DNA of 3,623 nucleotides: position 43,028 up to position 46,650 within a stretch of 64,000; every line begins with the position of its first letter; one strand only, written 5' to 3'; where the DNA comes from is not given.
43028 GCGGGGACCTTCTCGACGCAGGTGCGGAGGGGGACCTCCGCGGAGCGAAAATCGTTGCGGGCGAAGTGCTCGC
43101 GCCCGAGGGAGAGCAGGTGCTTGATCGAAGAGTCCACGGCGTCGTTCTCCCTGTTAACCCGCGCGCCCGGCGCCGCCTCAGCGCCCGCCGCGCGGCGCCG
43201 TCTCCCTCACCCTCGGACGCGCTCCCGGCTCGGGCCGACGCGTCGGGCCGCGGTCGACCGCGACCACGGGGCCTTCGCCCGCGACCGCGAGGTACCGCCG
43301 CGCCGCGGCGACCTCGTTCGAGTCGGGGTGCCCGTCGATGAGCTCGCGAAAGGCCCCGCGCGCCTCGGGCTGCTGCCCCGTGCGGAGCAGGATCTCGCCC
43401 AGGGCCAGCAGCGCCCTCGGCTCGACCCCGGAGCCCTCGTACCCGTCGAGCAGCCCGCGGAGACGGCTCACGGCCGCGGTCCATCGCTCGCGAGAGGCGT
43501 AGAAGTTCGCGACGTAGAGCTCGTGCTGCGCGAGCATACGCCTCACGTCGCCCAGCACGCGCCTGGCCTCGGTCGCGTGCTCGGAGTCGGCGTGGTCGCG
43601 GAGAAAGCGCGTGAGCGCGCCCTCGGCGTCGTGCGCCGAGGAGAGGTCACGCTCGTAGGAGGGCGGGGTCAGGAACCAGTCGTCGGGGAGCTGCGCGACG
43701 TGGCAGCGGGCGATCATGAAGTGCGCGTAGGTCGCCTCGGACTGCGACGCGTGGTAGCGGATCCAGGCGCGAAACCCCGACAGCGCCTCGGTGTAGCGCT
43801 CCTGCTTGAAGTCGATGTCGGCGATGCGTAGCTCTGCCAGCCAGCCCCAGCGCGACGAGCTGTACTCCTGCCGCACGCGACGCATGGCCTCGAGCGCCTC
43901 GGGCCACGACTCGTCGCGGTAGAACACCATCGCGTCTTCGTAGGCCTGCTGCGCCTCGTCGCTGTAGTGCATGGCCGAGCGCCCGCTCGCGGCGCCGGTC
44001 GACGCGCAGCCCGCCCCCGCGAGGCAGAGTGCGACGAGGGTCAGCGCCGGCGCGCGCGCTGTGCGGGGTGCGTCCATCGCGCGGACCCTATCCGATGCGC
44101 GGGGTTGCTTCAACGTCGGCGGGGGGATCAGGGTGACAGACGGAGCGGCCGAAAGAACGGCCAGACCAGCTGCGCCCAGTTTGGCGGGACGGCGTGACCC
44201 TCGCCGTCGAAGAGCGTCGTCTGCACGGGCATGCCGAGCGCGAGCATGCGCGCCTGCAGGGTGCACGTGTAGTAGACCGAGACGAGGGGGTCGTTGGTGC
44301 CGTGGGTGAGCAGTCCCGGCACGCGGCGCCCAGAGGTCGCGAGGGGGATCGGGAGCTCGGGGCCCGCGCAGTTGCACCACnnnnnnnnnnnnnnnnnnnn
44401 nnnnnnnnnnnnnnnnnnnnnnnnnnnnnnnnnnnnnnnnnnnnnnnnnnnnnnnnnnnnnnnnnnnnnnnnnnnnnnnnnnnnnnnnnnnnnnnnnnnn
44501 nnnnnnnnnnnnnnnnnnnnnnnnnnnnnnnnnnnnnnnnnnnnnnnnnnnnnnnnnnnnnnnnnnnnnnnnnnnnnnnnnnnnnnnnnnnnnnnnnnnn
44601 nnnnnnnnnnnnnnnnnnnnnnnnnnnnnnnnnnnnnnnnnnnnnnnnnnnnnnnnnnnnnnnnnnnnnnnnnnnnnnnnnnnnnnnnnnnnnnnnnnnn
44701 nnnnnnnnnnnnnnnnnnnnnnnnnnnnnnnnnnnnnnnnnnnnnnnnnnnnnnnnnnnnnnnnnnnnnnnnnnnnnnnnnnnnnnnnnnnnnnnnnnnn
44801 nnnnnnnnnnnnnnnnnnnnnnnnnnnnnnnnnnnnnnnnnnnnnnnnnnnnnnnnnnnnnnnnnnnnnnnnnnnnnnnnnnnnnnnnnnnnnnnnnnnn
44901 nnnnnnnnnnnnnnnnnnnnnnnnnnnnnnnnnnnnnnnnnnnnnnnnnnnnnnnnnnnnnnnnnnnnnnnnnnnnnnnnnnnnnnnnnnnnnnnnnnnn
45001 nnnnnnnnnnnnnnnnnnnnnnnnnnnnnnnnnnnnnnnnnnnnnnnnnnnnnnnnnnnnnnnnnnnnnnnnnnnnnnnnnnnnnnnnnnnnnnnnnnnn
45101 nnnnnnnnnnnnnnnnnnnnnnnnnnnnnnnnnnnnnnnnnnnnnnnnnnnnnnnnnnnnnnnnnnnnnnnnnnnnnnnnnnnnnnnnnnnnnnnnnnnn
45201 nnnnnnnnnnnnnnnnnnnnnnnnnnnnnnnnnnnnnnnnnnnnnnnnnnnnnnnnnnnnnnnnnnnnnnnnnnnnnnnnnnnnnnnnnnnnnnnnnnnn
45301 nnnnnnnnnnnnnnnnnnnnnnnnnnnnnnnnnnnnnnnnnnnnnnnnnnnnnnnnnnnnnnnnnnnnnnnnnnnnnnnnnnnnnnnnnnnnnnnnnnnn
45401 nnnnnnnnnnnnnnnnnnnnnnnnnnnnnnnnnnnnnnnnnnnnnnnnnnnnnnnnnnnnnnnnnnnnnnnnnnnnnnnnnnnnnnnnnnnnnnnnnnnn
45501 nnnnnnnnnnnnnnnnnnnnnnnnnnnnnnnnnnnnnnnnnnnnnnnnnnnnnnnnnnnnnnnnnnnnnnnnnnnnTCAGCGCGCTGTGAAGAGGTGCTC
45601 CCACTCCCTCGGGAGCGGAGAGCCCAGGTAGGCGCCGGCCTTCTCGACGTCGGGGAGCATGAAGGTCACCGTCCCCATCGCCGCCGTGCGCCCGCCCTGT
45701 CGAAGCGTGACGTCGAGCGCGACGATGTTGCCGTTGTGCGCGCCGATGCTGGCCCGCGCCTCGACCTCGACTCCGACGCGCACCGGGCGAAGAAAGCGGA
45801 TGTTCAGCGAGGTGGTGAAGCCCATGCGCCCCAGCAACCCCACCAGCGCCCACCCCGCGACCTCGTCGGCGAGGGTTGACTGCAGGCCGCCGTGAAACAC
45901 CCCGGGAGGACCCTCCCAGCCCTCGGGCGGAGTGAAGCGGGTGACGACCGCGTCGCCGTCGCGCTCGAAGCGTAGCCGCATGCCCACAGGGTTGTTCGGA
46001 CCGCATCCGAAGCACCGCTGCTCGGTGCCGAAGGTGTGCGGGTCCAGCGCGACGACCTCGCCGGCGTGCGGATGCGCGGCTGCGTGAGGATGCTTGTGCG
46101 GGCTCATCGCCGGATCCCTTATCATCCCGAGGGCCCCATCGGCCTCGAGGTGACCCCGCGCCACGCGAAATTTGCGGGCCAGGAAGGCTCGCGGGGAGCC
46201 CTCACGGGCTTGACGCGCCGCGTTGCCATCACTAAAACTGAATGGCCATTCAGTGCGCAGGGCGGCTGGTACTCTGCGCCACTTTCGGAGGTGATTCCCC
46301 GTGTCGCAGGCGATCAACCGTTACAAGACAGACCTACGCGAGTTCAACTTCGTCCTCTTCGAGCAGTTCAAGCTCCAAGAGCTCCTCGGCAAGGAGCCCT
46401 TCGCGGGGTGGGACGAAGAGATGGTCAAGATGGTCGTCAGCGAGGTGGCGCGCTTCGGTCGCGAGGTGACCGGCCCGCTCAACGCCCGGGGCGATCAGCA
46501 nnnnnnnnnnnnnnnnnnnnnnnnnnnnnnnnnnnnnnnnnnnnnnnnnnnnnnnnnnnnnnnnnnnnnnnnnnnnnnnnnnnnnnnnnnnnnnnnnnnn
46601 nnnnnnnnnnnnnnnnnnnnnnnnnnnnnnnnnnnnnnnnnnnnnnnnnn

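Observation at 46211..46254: Perfect 18-bp palindrome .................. overlapping a sigma-70-like promoter upstream of the acyl-CoA dehydrogenase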

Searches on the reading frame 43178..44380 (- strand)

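Call 8: search_protein_families(library=pfam, proteins=[window:43178-44380:-])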
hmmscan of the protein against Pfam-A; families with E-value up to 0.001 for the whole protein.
window:43178-44380:- (400 aa): 9 families
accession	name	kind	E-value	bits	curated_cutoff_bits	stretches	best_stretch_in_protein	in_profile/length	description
PF13525.12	YfiO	-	7.3e-30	104.7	25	1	142-339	4-196/203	Outer membrane lipoprotein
PF13174.12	TPR_6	-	2.1e-08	34.7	26.3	0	323-354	2-33/33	Tetratricopeptide repeat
PF13432.12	TPR_16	-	2.8e-07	31.3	32.7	1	296-354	9-64/65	Tetratricopeptide repeat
PF14559.12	TPR_19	-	1.5e-05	25.7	25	0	298-361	5-65/68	Tetratricopeptide repeat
PF13424.12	TPR_12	-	3e-05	24.6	30.1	0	287-349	6-73/77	Tetratricopeptide repeat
PF07719.23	TPR_2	-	0.00012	22.3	27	0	321-348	1-28/34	Tetratricopeptide repeat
PF09976.15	TPR_21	-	0.00022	21.4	25.5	0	140-228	36-124/193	Tetratricopeptide repeat-like domain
PF13512.12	TPR_18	-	0.00027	21.6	21.9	0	143-274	10-143/145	Tetratricopeptide repeat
PF13428.12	TPR_14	-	0.00036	21.4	23.5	1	321-358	1-38/44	Tetratricopeptide repeat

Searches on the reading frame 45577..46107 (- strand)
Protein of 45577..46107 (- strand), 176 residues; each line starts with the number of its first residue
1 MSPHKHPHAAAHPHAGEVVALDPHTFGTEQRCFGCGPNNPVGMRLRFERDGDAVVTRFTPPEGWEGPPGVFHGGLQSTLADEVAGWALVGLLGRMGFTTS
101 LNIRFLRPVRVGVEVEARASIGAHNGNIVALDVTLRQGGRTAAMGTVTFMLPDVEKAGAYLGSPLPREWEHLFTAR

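Call 8: search_protein_families(library=pfam, proteins=[window:45577-46107:-])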
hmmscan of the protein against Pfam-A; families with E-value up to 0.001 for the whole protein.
window:45577-46107:- (176 aa): 1 family
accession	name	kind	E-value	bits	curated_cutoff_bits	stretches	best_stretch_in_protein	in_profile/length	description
PF03061.28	4HBT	-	3.2e-11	43.8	20.6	1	69-140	2-75/79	Thioesterase superfamily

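Call 59: search_protein_families(library=ncbifam, proteins=[window:45577-46107:-], max_evalue=0.00001)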
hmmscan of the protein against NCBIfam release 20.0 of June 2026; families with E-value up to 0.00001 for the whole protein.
window:45577-46107:- (176 aa): 1 family
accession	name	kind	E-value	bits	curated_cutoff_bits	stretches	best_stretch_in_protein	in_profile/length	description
TIGR00369.1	unchar_dom_1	domain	4.6e-07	29.9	36.6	1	67-146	31-112/117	hotdog fold thioesterase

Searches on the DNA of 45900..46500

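Call 52: search_rna_families(source=window, start=45900, end=46500, threshold=evalue, max_evalue=1)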
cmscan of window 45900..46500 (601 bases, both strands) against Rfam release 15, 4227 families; matches with E-value up to 1: 0.
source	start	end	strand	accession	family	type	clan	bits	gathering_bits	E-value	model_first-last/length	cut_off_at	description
